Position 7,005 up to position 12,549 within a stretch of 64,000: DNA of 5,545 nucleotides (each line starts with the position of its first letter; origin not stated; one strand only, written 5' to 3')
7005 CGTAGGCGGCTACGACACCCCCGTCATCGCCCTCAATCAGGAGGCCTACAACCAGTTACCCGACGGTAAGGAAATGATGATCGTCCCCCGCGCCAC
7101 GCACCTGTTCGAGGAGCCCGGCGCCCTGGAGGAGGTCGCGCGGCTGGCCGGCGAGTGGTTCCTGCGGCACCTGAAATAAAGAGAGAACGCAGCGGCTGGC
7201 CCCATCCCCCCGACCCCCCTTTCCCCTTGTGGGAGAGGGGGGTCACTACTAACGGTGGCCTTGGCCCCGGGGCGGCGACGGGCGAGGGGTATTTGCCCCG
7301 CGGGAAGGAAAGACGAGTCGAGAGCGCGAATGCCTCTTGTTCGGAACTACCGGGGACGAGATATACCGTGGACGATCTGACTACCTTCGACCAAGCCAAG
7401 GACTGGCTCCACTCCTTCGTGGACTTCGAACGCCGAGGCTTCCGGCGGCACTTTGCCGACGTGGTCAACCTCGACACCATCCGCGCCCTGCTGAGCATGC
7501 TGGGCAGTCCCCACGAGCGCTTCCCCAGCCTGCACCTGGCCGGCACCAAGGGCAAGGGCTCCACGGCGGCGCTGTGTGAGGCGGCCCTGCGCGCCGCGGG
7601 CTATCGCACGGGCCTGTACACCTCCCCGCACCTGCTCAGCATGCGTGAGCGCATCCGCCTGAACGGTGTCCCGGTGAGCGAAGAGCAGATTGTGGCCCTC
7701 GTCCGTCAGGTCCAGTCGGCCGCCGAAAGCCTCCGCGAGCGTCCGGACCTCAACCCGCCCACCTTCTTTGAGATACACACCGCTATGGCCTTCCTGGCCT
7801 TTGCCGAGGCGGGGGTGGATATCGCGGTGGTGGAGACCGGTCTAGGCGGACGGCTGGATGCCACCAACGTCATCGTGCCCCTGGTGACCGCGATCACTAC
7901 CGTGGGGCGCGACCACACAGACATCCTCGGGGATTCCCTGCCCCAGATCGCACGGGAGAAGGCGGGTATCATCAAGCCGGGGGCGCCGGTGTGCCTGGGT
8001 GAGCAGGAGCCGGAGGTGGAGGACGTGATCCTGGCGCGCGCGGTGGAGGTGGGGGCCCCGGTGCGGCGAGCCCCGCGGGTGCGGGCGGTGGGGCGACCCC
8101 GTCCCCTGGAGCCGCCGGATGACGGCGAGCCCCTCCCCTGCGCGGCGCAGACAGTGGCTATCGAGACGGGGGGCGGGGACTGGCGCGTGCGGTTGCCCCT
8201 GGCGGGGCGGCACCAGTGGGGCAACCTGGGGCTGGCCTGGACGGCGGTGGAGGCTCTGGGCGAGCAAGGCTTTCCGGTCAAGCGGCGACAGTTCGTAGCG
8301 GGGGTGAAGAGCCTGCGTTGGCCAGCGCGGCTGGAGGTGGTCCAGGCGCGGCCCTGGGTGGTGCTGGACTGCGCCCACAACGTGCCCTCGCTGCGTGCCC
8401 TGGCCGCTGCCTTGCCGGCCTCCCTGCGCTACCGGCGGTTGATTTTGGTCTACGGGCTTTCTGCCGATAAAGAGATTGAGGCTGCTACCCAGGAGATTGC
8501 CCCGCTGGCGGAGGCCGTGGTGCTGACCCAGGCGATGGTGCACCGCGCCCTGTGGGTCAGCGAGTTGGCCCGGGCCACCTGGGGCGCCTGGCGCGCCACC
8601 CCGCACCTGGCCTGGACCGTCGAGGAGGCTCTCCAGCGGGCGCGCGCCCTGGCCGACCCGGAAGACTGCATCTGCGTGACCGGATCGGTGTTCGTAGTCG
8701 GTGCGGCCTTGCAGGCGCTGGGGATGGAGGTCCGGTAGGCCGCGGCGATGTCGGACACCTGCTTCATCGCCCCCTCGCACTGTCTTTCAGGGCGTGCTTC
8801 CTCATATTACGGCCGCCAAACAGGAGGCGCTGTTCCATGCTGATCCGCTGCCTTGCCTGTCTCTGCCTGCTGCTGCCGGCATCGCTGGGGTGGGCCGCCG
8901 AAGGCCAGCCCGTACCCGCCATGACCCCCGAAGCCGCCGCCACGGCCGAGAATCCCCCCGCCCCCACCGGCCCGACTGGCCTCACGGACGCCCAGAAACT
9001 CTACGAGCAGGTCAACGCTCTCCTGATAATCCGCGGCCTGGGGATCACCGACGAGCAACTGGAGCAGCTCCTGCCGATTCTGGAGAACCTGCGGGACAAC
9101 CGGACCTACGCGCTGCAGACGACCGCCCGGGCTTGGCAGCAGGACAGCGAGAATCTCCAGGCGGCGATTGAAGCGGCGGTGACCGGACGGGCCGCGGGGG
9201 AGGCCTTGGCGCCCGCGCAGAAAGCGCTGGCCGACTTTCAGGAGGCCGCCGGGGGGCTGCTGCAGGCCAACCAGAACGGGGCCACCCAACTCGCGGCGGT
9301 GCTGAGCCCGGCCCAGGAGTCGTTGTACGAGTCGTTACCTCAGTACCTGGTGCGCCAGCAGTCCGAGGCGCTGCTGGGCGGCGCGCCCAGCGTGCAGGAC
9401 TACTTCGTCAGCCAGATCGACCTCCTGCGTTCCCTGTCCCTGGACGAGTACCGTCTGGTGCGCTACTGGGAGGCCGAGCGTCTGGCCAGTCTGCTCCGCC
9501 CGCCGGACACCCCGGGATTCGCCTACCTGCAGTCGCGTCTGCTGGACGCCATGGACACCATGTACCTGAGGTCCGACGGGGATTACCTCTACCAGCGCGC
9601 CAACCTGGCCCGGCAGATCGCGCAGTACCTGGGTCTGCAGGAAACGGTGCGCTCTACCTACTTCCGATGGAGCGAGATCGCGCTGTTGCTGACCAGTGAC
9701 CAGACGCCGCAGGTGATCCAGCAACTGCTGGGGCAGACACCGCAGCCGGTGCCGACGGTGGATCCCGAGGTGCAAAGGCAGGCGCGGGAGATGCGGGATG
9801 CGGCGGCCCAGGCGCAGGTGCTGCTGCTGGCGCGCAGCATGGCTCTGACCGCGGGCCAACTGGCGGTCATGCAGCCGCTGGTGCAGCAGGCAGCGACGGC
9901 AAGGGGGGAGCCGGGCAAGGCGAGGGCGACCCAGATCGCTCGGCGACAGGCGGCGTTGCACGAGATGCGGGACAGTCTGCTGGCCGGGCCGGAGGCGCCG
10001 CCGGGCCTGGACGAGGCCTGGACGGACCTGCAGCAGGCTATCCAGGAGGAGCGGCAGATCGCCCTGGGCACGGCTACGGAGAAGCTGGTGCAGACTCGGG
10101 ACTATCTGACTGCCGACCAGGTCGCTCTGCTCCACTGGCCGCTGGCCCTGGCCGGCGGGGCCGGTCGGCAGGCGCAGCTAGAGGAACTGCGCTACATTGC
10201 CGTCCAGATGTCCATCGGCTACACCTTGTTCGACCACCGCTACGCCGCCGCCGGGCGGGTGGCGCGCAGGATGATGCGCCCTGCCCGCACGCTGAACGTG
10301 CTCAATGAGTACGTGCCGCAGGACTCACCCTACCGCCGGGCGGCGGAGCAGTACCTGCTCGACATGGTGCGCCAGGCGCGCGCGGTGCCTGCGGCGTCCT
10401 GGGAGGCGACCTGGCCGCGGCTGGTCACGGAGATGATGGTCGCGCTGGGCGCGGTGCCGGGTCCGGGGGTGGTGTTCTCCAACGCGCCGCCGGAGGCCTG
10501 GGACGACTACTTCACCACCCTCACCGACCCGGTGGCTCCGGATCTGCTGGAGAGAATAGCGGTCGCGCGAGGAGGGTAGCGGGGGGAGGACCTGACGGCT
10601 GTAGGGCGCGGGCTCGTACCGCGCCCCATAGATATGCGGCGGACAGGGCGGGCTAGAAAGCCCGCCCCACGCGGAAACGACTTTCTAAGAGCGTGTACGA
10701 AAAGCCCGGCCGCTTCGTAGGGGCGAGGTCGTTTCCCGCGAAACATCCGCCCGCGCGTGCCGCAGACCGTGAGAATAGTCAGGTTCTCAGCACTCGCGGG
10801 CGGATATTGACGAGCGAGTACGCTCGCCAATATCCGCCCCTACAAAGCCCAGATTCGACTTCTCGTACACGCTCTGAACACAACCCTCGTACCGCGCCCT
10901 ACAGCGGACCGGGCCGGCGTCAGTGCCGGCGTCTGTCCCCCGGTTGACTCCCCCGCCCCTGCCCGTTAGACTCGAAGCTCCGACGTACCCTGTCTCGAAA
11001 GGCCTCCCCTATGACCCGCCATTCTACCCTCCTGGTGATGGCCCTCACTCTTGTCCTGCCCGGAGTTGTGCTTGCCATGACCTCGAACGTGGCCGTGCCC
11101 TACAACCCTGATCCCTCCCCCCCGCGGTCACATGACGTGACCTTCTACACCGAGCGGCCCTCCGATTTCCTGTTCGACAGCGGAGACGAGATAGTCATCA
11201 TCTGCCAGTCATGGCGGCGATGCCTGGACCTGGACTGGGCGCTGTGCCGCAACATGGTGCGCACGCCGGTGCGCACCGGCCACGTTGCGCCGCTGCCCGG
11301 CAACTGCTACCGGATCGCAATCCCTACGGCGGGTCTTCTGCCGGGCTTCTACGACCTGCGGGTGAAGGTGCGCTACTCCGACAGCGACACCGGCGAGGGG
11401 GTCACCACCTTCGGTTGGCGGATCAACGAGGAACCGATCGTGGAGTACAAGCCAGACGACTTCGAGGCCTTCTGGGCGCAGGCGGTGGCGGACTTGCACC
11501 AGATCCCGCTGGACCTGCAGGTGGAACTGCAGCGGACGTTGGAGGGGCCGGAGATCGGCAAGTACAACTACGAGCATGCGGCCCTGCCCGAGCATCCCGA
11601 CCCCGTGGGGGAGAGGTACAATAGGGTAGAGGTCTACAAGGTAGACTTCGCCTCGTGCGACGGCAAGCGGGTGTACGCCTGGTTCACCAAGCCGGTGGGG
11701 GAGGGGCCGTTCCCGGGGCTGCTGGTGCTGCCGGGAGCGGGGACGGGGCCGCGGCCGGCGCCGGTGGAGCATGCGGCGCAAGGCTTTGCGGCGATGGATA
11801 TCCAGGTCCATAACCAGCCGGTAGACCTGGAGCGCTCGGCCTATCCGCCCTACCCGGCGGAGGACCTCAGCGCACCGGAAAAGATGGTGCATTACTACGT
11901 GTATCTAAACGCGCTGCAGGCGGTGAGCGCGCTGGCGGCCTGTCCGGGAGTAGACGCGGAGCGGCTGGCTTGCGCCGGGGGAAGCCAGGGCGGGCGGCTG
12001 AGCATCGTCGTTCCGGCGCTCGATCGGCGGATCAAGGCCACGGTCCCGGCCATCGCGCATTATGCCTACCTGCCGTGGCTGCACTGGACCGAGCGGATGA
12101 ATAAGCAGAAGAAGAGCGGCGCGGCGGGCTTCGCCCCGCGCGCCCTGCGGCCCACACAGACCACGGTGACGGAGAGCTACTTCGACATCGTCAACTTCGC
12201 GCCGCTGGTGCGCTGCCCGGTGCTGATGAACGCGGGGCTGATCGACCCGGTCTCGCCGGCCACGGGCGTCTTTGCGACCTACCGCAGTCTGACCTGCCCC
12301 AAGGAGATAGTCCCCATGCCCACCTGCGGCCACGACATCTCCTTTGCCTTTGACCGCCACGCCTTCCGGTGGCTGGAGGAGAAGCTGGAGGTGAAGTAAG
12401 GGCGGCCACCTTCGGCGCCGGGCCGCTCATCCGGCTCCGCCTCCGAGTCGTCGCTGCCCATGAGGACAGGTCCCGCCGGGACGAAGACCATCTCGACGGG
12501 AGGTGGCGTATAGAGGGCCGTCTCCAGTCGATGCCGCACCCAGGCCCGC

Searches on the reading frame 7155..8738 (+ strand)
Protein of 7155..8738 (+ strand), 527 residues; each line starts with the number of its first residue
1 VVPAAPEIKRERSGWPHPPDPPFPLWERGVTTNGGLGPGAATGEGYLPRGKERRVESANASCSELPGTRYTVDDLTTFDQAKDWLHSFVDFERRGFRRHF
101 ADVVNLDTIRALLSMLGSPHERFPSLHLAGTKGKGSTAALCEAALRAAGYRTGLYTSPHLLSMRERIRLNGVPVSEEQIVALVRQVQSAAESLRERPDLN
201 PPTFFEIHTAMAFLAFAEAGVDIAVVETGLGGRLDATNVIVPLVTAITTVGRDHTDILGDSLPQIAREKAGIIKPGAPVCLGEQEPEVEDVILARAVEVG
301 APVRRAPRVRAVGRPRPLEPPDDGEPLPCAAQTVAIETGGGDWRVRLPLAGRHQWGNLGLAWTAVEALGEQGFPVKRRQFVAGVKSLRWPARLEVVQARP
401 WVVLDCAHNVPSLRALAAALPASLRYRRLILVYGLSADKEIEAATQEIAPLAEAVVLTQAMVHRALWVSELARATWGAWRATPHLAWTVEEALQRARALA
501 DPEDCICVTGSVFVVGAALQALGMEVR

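Call 43: search_protein_families(library=pfam, proteins=[window:7155-8738:+], max_evalue=0.1)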
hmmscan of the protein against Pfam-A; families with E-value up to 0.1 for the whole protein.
window:7155-8738:+ (527 aa): 2 families
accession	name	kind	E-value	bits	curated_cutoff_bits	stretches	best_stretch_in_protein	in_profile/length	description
PF02875.26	Mur_ligase_C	-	3.2e-15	57.5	28.4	1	392-511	2-126/127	Mur ligase, glutamate ligase domain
PF08245.18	Mur_ligase_M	-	4.5e-07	30.5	24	1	129-274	2-111/200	Mur ligase middle domain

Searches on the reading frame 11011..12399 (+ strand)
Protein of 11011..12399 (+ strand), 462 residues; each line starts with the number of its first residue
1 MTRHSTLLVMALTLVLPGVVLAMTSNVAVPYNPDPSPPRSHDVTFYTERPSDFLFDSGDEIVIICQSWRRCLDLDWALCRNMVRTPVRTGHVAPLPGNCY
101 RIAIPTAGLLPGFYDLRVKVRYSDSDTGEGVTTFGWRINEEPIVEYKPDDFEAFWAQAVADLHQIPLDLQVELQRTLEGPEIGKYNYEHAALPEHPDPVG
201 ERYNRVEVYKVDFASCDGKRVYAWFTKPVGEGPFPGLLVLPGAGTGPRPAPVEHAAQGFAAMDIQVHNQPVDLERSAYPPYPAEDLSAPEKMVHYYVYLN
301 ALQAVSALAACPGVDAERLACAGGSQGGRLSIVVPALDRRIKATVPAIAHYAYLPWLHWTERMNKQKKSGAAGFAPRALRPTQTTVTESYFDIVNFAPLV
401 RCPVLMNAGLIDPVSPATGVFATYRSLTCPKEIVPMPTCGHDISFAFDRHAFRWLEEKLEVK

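Call 43: search_protein_families(library=pfam, proteins=[window:11011-12399:+], max_evalue=0.1)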
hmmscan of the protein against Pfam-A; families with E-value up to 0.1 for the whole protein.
window:11011-12399:+ (462 aa): 4 families
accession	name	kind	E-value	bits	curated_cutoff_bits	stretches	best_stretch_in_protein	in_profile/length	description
PF05448.18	AXE1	-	6.2e-40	137.4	21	2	199-456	47-319/321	Acetyl xylan esterase (AXE1)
PF00326.27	Peptidase_S9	-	0.0018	18.3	22.6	1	302-428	49-171/213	Prolyl oligopeptidase family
PF22244.2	GCE_fung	-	0.0053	17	27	1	311-347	99-135/231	Glucuronyl esterase, fungi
PF07859.19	Abhydrolase_3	-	0.026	14.7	25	1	299-367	53-119/210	alpha/beta hydrolase fold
